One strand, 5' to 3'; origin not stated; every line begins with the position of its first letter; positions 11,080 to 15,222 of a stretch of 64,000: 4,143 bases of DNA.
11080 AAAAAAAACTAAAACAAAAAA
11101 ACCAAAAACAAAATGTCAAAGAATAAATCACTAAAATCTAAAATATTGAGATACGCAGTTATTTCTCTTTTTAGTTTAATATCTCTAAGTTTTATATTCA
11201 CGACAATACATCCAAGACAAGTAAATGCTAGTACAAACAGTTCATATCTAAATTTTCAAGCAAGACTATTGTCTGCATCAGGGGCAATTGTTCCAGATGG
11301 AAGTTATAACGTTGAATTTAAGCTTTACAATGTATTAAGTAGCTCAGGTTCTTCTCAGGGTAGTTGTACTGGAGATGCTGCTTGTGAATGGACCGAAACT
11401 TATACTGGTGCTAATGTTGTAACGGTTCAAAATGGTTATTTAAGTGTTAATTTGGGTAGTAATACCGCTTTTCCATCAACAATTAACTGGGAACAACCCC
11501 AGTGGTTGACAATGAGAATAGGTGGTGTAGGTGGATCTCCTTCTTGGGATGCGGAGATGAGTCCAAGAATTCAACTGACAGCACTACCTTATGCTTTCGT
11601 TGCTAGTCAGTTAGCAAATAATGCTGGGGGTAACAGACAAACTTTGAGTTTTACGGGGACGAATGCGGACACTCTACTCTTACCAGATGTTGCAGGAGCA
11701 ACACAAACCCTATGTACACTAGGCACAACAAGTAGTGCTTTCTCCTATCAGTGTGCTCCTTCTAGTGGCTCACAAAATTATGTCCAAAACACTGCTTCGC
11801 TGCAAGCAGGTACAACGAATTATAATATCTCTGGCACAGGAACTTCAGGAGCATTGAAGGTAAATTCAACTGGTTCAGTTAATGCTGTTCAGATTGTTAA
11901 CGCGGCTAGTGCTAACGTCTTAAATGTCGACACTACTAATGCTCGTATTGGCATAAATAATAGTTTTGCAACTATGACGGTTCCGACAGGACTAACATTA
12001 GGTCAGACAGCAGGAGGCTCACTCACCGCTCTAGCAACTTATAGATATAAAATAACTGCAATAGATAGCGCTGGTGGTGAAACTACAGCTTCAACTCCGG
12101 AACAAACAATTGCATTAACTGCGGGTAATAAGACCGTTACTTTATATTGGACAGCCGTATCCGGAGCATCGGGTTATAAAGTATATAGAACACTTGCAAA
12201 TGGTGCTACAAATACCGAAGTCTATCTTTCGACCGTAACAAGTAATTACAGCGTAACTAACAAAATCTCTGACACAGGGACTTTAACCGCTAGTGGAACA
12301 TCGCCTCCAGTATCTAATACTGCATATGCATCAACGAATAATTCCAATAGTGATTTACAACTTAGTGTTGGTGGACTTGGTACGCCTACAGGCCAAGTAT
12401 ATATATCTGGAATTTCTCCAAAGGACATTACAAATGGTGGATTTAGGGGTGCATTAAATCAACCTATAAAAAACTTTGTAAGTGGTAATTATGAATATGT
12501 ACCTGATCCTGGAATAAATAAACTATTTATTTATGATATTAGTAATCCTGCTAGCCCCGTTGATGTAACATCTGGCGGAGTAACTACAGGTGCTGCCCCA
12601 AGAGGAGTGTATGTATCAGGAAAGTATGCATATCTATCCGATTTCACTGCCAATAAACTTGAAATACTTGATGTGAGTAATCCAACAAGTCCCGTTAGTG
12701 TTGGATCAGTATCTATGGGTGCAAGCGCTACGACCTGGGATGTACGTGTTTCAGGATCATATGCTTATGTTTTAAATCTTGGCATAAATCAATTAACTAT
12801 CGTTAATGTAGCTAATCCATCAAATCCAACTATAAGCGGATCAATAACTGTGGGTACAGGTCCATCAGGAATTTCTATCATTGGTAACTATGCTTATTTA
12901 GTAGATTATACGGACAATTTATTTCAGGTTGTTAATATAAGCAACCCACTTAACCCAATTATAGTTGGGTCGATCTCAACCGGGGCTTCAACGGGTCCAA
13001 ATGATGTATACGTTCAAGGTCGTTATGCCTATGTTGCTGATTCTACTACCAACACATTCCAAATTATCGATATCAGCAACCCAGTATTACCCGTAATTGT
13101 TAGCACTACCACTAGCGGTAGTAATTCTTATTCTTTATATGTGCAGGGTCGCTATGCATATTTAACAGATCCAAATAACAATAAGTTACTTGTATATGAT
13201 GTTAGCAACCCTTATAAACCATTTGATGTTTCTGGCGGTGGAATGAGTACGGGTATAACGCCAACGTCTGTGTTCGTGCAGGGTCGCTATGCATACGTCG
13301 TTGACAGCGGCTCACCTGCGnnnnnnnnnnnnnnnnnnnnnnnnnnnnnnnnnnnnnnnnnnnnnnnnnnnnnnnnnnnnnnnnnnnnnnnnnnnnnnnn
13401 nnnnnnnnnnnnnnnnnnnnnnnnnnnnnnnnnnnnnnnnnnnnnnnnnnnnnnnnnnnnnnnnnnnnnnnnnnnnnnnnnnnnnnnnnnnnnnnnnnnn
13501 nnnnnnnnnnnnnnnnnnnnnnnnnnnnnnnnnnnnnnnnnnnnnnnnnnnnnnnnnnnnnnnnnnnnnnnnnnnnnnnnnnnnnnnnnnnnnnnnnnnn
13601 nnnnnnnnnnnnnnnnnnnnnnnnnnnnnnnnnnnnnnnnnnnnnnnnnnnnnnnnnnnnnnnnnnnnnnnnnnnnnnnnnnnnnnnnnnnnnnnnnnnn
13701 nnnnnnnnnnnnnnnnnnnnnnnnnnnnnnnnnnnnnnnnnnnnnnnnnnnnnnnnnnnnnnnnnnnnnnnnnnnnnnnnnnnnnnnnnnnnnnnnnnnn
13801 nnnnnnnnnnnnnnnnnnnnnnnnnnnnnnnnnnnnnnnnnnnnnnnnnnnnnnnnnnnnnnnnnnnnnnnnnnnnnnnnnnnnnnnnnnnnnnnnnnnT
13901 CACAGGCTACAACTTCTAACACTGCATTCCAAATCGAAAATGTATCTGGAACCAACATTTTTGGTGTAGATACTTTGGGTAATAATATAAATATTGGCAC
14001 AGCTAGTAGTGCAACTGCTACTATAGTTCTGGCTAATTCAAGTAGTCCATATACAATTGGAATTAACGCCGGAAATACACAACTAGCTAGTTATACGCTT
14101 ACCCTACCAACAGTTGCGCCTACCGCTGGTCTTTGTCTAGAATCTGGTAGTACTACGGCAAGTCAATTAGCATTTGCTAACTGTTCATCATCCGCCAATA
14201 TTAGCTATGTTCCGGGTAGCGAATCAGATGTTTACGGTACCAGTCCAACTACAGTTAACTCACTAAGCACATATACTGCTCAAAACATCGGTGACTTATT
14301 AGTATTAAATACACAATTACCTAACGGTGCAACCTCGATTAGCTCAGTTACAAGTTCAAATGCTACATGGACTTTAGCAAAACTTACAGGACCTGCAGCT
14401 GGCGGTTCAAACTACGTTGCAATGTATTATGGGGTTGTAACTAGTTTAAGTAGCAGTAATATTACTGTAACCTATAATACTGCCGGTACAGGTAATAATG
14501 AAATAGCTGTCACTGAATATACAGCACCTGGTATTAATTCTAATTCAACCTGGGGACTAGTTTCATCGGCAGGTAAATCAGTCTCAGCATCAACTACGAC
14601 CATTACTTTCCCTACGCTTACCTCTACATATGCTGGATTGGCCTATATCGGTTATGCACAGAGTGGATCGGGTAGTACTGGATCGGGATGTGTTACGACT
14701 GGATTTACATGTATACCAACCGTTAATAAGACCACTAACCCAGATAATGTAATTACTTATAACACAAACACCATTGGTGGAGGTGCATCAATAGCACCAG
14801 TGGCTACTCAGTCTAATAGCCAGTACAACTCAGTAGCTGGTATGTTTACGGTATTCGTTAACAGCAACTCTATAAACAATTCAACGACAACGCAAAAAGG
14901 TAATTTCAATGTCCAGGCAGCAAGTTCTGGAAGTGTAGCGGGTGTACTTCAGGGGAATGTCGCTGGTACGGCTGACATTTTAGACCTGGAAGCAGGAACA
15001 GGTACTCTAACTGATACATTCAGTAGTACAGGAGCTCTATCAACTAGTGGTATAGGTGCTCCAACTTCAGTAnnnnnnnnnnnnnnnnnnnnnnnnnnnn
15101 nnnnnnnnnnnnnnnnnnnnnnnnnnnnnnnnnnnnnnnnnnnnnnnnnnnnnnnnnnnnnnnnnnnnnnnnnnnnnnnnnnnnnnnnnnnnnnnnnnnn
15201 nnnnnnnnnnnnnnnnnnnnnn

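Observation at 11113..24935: Two tandem giant beta-propeller envelope proteins (3038 aa + 1524 aa) between rplU and parAB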

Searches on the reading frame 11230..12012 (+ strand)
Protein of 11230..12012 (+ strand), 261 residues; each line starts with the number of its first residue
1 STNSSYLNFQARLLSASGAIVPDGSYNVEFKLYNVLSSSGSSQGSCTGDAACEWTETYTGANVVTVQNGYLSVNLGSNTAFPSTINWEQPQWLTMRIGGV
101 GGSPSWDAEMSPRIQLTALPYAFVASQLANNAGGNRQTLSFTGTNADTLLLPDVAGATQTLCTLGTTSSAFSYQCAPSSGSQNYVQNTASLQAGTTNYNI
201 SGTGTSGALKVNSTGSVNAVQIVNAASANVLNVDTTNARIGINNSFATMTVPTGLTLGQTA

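Call 41: search_solved_structures(query=window:11230-12012:+, max_evalue=10)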
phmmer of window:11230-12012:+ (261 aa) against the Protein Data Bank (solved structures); distinct sequences matched with E-value up to 10: 1.
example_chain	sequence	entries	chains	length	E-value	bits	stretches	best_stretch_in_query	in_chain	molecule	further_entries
9kmc_F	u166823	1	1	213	0.4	13.6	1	159-216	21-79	Fab S417 light chain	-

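Call 65: search_protein_families(library=pfam, proteins=[window:11230-12012:+], max_evalue=10)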
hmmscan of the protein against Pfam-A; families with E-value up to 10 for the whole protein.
window:11230-12012:+ (261 aa): 1 family
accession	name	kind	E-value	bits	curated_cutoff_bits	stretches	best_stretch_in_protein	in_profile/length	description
PF14200.12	RicinB_lectin_2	-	0.5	11.5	25.6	1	41-68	39-66/89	Ricin-type beta-trefoil lectin domain-like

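Call 76: search_protein_representatives(protein=window:11230-12012:+)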
Query: 261 residues. Proteins with E-value up to 0.001 (for the whole library): 2311; up to 1e-10: 1116; up to 1e-30: 435. The best 150 are listed.
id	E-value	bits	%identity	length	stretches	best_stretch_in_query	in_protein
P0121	6.9e-159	543.2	72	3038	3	1-261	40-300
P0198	4.3e-68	246.0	46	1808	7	3-249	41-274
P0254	8.7e-64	231.9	47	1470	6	4-228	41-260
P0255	2.0e-62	227.4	42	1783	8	3-245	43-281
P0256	2.7e-62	227.0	43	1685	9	3-259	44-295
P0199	4.5e-62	226.3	46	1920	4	3-236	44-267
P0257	5.9e-62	225.9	49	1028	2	2-235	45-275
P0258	1.2e-61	224.9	55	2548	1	2-248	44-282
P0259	8.1e-61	222.1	46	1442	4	3-249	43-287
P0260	3.8e-60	219.9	42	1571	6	4-249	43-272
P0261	6.0e-60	219.3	49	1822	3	4-246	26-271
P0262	7.0e-60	219.1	48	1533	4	3-207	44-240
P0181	2.5e-59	217.3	53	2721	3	3-239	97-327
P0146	5.7e-59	216.1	41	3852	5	4-247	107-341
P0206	9.0e-59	215.4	52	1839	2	2-252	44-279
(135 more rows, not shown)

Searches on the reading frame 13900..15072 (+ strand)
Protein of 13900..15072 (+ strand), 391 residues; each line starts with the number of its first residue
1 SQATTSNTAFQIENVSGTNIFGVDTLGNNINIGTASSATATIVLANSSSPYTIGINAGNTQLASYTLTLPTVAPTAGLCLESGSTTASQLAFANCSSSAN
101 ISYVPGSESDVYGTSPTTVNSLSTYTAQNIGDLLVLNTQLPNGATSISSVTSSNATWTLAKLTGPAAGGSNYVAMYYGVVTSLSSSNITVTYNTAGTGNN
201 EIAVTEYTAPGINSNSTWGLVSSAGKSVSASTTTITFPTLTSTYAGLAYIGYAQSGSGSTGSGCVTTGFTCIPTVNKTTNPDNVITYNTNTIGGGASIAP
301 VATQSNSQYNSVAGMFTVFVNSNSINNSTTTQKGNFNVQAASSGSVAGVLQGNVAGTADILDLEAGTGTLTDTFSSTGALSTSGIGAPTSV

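Call 65: search_protein_families(library=pfam, proteins=[window:13900-15072:+], max_evalue=10)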
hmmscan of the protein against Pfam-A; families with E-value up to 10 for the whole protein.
window:13900-15072:+ (391 aa): 0 families
